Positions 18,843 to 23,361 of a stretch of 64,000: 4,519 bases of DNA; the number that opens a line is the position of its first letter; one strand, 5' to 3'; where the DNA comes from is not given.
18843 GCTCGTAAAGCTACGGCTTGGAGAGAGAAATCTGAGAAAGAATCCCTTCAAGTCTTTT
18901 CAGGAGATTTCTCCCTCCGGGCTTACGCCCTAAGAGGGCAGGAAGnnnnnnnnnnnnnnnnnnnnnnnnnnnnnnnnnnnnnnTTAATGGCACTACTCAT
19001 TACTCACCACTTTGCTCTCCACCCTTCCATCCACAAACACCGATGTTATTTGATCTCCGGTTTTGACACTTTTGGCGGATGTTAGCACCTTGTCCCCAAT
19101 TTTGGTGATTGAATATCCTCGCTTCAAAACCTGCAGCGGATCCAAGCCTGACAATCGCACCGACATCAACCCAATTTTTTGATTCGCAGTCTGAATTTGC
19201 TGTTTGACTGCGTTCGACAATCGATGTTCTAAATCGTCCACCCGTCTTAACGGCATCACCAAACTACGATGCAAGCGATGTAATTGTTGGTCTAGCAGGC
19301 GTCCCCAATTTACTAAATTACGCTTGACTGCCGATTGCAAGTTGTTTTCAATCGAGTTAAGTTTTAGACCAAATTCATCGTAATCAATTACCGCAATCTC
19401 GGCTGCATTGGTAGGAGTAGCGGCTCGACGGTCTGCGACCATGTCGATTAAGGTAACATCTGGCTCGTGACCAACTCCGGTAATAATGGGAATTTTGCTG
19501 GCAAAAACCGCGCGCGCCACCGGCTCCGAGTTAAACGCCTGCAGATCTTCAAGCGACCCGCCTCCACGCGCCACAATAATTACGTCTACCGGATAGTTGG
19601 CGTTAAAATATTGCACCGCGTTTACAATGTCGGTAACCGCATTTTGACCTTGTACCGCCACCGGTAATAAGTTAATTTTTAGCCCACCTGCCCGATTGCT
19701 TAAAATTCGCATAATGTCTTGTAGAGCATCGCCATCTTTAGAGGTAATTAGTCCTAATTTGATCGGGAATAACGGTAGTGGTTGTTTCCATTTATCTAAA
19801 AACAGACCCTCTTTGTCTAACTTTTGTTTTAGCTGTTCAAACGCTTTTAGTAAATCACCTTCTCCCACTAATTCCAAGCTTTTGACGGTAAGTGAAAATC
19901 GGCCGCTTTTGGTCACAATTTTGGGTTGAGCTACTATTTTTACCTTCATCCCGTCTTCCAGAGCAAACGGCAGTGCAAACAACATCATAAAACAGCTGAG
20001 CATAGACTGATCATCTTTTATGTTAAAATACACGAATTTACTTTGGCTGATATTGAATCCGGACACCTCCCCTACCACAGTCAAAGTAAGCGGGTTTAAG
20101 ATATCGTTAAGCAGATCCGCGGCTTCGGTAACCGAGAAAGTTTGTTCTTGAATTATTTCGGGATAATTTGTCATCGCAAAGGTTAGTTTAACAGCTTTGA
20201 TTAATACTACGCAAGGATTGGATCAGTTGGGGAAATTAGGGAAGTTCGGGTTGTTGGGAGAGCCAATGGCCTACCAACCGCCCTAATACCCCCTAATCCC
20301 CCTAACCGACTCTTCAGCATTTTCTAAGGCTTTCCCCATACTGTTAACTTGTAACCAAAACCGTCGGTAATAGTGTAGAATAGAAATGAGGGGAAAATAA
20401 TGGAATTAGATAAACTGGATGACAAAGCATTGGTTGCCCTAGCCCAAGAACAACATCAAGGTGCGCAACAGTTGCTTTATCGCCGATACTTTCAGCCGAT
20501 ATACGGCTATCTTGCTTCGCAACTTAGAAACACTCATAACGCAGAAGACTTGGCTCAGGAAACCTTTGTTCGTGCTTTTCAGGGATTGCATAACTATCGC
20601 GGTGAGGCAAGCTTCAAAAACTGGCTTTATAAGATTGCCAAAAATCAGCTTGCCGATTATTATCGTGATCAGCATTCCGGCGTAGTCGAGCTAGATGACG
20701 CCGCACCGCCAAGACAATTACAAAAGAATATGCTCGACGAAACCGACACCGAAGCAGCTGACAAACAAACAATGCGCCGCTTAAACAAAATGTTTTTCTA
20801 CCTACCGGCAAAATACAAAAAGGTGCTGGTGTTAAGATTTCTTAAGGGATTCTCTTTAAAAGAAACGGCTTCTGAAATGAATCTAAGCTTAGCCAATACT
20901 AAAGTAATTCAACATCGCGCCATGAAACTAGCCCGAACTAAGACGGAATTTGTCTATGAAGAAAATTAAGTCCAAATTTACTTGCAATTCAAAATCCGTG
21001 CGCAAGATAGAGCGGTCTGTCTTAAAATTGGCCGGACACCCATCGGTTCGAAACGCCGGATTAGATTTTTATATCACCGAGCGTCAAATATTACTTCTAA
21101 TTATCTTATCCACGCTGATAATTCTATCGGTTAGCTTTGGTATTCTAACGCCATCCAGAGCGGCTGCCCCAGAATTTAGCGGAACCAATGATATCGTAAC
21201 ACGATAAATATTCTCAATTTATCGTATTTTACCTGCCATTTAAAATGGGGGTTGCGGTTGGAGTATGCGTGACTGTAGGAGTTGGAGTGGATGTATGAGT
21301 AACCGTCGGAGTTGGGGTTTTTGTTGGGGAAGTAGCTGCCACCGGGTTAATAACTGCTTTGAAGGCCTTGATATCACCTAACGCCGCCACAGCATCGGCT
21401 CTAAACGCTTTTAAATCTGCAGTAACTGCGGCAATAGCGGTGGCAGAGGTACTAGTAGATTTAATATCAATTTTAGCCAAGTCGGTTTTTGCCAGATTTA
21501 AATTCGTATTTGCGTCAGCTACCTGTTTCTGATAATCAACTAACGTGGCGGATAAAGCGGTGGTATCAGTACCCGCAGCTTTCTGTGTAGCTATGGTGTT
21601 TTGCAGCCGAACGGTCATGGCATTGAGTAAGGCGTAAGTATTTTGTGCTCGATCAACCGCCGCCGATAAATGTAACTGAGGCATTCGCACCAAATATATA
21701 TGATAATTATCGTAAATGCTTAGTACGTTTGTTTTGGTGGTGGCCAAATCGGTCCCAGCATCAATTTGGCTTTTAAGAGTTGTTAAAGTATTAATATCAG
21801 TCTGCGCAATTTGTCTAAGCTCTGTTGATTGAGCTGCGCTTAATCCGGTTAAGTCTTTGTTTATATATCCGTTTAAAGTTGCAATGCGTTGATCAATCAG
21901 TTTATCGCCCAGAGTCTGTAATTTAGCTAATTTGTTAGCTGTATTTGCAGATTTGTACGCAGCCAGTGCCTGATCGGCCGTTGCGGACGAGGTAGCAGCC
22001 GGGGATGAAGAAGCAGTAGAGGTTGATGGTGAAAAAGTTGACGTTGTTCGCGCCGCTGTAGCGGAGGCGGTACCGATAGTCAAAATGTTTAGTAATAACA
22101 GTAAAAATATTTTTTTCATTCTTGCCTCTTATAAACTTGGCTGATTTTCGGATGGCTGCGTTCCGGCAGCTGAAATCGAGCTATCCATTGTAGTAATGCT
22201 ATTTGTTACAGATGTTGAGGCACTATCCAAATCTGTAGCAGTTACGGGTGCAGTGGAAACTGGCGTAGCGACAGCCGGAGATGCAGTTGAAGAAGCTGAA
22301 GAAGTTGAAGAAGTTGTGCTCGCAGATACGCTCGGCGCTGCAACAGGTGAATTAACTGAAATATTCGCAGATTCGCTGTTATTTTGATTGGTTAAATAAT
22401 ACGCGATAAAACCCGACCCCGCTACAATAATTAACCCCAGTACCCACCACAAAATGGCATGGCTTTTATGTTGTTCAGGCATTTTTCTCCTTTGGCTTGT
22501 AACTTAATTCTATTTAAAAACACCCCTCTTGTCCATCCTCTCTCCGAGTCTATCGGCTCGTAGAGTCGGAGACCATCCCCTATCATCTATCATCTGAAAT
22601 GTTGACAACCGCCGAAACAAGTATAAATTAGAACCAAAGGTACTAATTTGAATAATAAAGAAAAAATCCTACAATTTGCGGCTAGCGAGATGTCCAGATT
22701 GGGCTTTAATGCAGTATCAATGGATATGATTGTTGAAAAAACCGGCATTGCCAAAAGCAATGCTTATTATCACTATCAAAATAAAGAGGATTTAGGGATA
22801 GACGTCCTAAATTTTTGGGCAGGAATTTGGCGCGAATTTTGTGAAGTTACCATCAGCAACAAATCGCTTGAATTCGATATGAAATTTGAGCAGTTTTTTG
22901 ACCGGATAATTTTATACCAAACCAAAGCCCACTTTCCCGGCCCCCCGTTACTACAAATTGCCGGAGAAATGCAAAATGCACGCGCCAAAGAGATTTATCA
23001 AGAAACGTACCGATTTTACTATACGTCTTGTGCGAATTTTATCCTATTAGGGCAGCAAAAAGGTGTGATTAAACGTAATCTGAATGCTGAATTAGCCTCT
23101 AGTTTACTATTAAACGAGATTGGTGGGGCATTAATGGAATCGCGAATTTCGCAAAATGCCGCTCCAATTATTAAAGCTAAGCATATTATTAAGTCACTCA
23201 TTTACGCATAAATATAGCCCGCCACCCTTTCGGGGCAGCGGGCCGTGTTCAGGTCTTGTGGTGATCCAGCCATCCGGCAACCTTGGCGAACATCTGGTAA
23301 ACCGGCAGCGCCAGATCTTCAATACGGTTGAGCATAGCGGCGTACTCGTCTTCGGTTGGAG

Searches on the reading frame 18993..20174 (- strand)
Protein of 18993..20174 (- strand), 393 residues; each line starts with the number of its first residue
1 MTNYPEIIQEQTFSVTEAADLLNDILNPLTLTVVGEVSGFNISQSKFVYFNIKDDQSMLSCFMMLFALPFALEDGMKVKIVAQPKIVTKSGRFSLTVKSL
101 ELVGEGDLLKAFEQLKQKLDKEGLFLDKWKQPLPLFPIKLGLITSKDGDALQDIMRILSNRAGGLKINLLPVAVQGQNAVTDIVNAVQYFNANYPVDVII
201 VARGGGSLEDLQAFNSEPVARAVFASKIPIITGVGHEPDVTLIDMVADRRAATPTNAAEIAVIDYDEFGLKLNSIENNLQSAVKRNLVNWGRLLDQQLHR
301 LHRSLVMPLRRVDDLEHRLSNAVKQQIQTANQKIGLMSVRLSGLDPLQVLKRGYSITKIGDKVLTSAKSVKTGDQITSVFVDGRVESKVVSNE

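Call 58: search_protein_families(library=pfam, proteins=[window:18993-20174:-], max_evalue=0.0001)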
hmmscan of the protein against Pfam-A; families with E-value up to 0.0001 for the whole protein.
window:18993-20174:- (393 aa): 2 families
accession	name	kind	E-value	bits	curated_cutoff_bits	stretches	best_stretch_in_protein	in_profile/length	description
PF02601.20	Exonuc_VII_L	-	1.2e-80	271.8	35.9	2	124-311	1-184/315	Exonuclease VII, large subunit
PF13742.12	tRNA_anti_2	-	3e-13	50.2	27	1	13-100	1-94/95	OB-fold nucleic acid binding domain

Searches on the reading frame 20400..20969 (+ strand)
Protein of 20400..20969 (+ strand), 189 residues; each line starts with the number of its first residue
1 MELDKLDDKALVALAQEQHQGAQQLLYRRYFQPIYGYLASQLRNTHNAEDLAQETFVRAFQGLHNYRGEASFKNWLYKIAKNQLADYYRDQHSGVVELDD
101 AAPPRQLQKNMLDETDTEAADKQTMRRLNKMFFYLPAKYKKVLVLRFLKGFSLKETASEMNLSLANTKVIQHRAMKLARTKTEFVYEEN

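Call 89: search_protein_families(library=pfam, proteins=[window:20400-20969:+], max_evalue=0.001)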
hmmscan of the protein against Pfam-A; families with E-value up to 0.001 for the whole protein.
window:20400-20969:+ (189 aa): 4 families
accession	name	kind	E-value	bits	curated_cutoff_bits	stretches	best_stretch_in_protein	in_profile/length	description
PF04542.20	Sigma70_r2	-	2.8e-18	65.9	24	1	26-91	1-68/71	Sigma-70 region 2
PF04545.22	Sigma70_r4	-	4.4e-09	36.1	24.1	1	135-176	5-46/50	Sigma-70, region 4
PF08281.18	Sigma70_r4_2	-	6.1e-09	35.8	25.7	1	135-176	11-52/54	Sigma-70, region 4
PF07638.17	Sigma70_ECF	-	1.8e-07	31.7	21.1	1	16-183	12-180/185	ECF sigma factor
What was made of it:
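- Tried and rejected: An ECF-type promoter was considered in the conserved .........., because an ECF sigma gene lies at 20400-20969 (call 89).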

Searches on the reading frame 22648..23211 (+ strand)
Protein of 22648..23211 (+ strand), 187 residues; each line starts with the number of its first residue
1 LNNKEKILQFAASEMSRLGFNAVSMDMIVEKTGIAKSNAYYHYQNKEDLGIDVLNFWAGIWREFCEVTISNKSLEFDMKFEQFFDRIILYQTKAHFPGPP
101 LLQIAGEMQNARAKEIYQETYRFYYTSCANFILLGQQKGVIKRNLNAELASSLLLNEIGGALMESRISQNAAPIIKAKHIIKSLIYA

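Call 89: search_protein_families(library=pfam, proteins=[window:22648-23211:+], max_evalue=0.001)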
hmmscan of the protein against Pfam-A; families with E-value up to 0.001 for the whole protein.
window:22648-23211:+ (187 aa): 1 family
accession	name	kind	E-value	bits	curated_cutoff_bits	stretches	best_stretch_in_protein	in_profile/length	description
PF00440.29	TetR_N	-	9e-09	35.4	24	1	7-49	1-43/47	Bacterial regulatory proteins, tetR family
